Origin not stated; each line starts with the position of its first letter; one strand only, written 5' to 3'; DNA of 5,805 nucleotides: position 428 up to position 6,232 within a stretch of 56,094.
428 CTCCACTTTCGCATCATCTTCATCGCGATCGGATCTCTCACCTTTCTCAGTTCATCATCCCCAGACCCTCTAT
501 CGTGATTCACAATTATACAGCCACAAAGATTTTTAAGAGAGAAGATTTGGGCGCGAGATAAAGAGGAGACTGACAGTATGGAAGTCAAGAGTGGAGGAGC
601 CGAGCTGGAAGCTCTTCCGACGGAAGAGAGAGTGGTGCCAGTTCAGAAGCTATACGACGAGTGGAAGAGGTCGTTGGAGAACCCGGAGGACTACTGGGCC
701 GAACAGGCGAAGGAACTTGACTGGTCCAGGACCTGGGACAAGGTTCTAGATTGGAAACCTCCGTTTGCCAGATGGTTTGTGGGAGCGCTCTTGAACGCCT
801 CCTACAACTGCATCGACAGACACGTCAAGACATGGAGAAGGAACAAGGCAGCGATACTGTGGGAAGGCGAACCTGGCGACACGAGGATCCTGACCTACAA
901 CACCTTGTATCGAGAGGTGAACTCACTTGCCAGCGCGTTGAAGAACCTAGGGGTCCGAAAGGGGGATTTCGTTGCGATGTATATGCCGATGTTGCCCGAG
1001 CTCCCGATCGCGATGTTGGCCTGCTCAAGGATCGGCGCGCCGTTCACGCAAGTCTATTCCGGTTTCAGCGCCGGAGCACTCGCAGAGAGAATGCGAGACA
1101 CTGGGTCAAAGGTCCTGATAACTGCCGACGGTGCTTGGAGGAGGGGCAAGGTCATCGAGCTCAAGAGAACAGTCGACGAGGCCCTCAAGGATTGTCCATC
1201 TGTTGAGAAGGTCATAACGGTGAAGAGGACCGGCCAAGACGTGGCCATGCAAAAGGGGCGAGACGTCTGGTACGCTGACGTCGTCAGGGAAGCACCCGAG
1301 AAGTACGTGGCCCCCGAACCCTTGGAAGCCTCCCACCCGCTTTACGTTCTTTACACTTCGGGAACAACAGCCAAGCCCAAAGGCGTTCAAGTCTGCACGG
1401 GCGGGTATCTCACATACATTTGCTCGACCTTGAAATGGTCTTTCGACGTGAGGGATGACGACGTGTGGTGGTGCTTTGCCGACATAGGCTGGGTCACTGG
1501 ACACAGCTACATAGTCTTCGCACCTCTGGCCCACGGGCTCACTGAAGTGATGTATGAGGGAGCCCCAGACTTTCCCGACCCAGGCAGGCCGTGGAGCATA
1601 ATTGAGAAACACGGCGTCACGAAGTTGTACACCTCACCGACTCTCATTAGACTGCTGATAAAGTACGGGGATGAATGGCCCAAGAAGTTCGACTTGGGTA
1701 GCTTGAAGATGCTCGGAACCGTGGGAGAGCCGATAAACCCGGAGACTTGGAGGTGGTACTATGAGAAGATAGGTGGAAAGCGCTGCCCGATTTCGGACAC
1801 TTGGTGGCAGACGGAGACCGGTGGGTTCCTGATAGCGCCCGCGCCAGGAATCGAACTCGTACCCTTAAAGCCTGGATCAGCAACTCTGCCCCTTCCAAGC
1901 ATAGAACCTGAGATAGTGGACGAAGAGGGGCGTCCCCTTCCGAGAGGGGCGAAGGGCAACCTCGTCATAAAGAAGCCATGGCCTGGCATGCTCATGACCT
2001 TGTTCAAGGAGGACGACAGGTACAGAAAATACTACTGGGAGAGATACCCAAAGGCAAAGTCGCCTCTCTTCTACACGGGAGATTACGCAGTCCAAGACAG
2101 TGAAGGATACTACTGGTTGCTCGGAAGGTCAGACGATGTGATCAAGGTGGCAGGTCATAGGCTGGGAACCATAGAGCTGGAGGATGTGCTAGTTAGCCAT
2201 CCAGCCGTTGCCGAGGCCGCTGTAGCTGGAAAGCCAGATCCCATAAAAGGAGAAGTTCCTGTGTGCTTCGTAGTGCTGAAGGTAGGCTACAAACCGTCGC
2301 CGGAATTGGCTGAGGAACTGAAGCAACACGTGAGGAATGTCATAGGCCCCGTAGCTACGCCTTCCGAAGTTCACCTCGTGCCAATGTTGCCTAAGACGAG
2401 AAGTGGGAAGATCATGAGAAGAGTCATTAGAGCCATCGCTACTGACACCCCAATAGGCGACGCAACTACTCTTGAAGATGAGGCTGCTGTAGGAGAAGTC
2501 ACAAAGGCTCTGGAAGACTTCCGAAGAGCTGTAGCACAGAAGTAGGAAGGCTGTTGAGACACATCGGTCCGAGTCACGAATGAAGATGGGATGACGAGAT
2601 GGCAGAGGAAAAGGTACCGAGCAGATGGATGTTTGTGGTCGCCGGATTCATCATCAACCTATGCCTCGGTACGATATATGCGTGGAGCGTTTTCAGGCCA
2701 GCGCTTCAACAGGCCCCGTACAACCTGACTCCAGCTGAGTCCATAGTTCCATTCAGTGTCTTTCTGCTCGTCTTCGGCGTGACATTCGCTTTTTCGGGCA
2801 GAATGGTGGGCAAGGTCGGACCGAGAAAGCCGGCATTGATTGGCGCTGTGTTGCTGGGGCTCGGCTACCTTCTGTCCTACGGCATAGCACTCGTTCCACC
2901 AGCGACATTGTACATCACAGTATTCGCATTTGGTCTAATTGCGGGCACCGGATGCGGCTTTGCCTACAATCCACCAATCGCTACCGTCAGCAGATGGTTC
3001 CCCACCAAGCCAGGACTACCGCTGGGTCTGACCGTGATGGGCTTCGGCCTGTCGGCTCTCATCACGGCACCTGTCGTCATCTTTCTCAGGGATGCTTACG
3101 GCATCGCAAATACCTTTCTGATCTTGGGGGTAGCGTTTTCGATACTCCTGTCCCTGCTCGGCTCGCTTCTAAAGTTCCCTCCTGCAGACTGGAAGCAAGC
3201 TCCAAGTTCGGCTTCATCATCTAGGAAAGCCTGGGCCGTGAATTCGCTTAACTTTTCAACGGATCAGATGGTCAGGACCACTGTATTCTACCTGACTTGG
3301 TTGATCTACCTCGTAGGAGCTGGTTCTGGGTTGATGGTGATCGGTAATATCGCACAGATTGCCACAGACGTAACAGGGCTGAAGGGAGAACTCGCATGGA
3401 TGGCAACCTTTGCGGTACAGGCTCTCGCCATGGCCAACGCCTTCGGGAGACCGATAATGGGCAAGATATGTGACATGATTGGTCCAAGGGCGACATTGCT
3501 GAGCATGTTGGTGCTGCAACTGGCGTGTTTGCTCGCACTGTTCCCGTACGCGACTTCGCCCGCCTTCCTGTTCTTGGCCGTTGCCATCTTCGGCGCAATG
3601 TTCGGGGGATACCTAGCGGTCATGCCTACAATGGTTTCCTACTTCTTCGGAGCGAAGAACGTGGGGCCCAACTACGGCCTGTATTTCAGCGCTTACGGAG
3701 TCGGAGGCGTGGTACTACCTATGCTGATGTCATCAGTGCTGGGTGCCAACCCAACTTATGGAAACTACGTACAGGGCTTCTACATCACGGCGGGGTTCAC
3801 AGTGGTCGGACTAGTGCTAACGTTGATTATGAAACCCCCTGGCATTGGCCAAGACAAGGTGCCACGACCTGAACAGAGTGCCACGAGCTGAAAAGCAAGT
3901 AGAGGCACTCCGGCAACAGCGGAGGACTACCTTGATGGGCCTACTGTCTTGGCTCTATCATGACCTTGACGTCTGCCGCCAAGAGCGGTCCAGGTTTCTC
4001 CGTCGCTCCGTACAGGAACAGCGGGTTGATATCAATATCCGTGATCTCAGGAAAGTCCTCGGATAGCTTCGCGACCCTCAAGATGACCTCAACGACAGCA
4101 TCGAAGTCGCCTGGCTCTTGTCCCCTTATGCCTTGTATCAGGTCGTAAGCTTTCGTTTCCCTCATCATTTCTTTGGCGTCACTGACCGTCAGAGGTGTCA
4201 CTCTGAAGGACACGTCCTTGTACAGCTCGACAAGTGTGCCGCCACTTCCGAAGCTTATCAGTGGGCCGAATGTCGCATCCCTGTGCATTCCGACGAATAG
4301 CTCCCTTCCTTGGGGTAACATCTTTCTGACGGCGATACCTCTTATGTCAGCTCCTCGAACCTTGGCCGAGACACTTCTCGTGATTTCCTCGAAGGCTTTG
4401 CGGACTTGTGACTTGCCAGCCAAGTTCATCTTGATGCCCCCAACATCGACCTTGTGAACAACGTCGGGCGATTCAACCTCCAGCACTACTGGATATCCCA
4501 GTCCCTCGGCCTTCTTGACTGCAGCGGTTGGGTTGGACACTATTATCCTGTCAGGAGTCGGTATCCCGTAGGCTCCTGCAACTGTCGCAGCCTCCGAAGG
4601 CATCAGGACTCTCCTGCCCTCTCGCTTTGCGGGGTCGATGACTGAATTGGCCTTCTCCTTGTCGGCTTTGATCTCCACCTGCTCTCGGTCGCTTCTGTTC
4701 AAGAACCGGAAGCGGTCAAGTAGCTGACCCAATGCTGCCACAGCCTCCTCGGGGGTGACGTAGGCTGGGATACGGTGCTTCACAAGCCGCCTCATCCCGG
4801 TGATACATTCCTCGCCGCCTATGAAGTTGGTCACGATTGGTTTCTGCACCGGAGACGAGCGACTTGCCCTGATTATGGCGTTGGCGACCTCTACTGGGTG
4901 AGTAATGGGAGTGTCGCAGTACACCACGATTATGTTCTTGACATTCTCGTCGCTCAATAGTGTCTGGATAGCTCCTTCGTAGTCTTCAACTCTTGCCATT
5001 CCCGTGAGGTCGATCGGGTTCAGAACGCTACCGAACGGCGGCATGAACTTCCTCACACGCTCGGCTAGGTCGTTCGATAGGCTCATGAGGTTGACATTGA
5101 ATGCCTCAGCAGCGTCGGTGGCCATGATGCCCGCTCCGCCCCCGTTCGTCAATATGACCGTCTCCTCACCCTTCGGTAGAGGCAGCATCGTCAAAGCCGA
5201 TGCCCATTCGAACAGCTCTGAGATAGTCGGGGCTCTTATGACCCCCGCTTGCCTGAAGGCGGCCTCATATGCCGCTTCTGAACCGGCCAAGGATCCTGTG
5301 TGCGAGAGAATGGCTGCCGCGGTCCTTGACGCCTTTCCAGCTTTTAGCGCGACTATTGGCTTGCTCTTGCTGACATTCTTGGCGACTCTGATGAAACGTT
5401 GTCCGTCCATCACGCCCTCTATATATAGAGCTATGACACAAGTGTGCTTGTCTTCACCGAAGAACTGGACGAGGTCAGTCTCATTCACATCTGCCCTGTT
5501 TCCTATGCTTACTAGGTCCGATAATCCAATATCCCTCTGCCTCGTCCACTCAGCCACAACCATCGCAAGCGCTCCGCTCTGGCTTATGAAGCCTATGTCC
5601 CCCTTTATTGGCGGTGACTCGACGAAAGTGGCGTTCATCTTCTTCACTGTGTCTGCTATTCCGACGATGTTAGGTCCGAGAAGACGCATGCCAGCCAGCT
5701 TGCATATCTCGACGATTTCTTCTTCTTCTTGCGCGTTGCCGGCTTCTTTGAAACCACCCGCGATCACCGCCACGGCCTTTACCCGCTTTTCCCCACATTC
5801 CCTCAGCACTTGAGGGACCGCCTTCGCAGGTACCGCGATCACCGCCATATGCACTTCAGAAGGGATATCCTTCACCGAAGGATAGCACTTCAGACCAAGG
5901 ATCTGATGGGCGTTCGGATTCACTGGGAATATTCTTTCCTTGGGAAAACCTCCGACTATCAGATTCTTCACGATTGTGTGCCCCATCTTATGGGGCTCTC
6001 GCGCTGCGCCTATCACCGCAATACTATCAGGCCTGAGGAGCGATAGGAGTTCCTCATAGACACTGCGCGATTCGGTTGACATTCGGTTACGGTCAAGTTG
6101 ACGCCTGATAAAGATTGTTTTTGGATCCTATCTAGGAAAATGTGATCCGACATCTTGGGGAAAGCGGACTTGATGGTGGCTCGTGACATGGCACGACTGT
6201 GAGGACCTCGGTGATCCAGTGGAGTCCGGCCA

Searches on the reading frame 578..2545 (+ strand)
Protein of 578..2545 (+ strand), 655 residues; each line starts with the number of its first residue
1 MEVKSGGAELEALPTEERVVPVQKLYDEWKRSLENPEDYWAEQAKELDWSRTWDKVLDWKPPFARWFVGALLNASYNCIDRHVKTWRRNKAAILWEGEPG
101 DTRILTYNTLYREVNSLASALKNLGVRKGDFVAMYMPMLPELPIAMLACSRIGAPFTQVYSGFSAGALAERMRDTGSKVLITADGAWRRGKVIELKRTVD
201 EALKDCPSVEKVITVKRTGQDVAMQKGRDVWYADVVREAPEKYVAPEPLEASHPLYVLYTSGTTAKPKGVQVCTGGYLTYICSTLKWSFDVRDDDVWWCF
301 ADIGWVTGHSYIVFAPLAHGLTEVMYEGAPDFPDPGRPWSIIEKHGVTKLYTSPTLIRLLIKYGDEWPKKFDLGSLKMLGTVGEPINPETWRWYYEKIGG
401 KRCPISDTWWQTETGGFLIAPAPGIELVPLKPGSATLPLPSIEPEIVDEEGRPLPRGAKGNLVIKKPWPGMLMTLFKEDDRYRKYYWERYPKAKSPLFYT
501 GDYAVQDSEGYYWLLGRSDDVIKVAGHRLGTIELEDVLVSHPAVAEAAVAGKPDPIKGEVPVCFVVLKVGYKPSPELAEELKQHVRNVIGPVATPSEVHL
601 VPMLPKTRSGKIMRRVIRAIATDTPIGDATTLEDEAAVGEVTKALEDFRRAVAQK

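Call 62: search_protein_families(library=pfam, max_evalue=0.00001, proteins=[window:578-2545:+])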
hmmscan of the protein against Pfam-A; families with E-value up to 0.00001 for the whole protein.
window:578-2545:+ (655 aa): 3 families
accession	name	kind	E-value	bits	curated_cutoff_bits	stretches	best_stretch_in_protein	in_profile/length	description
PF00501.34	AMP-binding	-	2.4e-87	293.7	29.9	1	81-468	3-378/384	AMP-binding enzyme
PF13193.12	AMP-binding_C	-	1.1e-29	103.6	24.5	1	533-611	1-76/76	AMP-binding enzyme C-terminal domain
PF16177.11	ACAS_N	-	1.4e-21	76.5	27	1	28-78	4-55/55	Acetyl-coenzyme A synthetase N-terminus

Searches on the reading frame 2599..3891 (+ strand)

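Call 62: search_protein_families(library=pfam, max_evalue=0.00001, proteins=[window:2599-3891:+])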
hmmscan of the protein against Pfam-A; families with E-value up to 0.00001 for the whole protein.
window:2599-3891:+ (430 aa): 1 family
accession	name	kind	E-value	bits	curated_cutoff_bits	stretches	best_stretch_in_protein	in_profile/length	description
PF07690.21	MFS_1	-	7.2e-30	104.5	33.4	2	25-277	8-250/347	Major Facilitator Superfamily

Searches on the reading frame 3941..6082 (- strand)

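Call 62: search_protein_families(library=pfam, max_evalue=0.00001, proteins=[window:3941-6082:-])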
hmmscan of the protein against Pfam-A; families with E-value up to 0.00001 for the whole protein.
window:3941-6082:- (713 aa): 5 families
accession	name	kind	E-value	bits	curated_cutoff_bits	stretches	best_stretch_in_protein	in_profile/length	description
PF13549.11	ATP-grasp_5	-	4.7e-75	252.2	27.6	1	485-708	2-220/221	ATP-grasp domain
PF13607.11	Succ_CoA_lig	-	1e-51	174.7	27.4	1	160-297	1-138/138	Succinyl-CoA ligase like flavodoxin domain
PF13380.12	CoA_binding_2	-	4.1e-25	88.9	22.8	1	20-142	2-113/116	CoA binding domain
PF19045.5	Ligase_CoA_2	-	2.1e-24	86.8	23.7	1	309-453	2-150/162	Ligase-CoA domain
PF02629.25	CoA_binding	-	1.4e-15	58.3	22.3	1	19-108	4-95/97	CoA binding domain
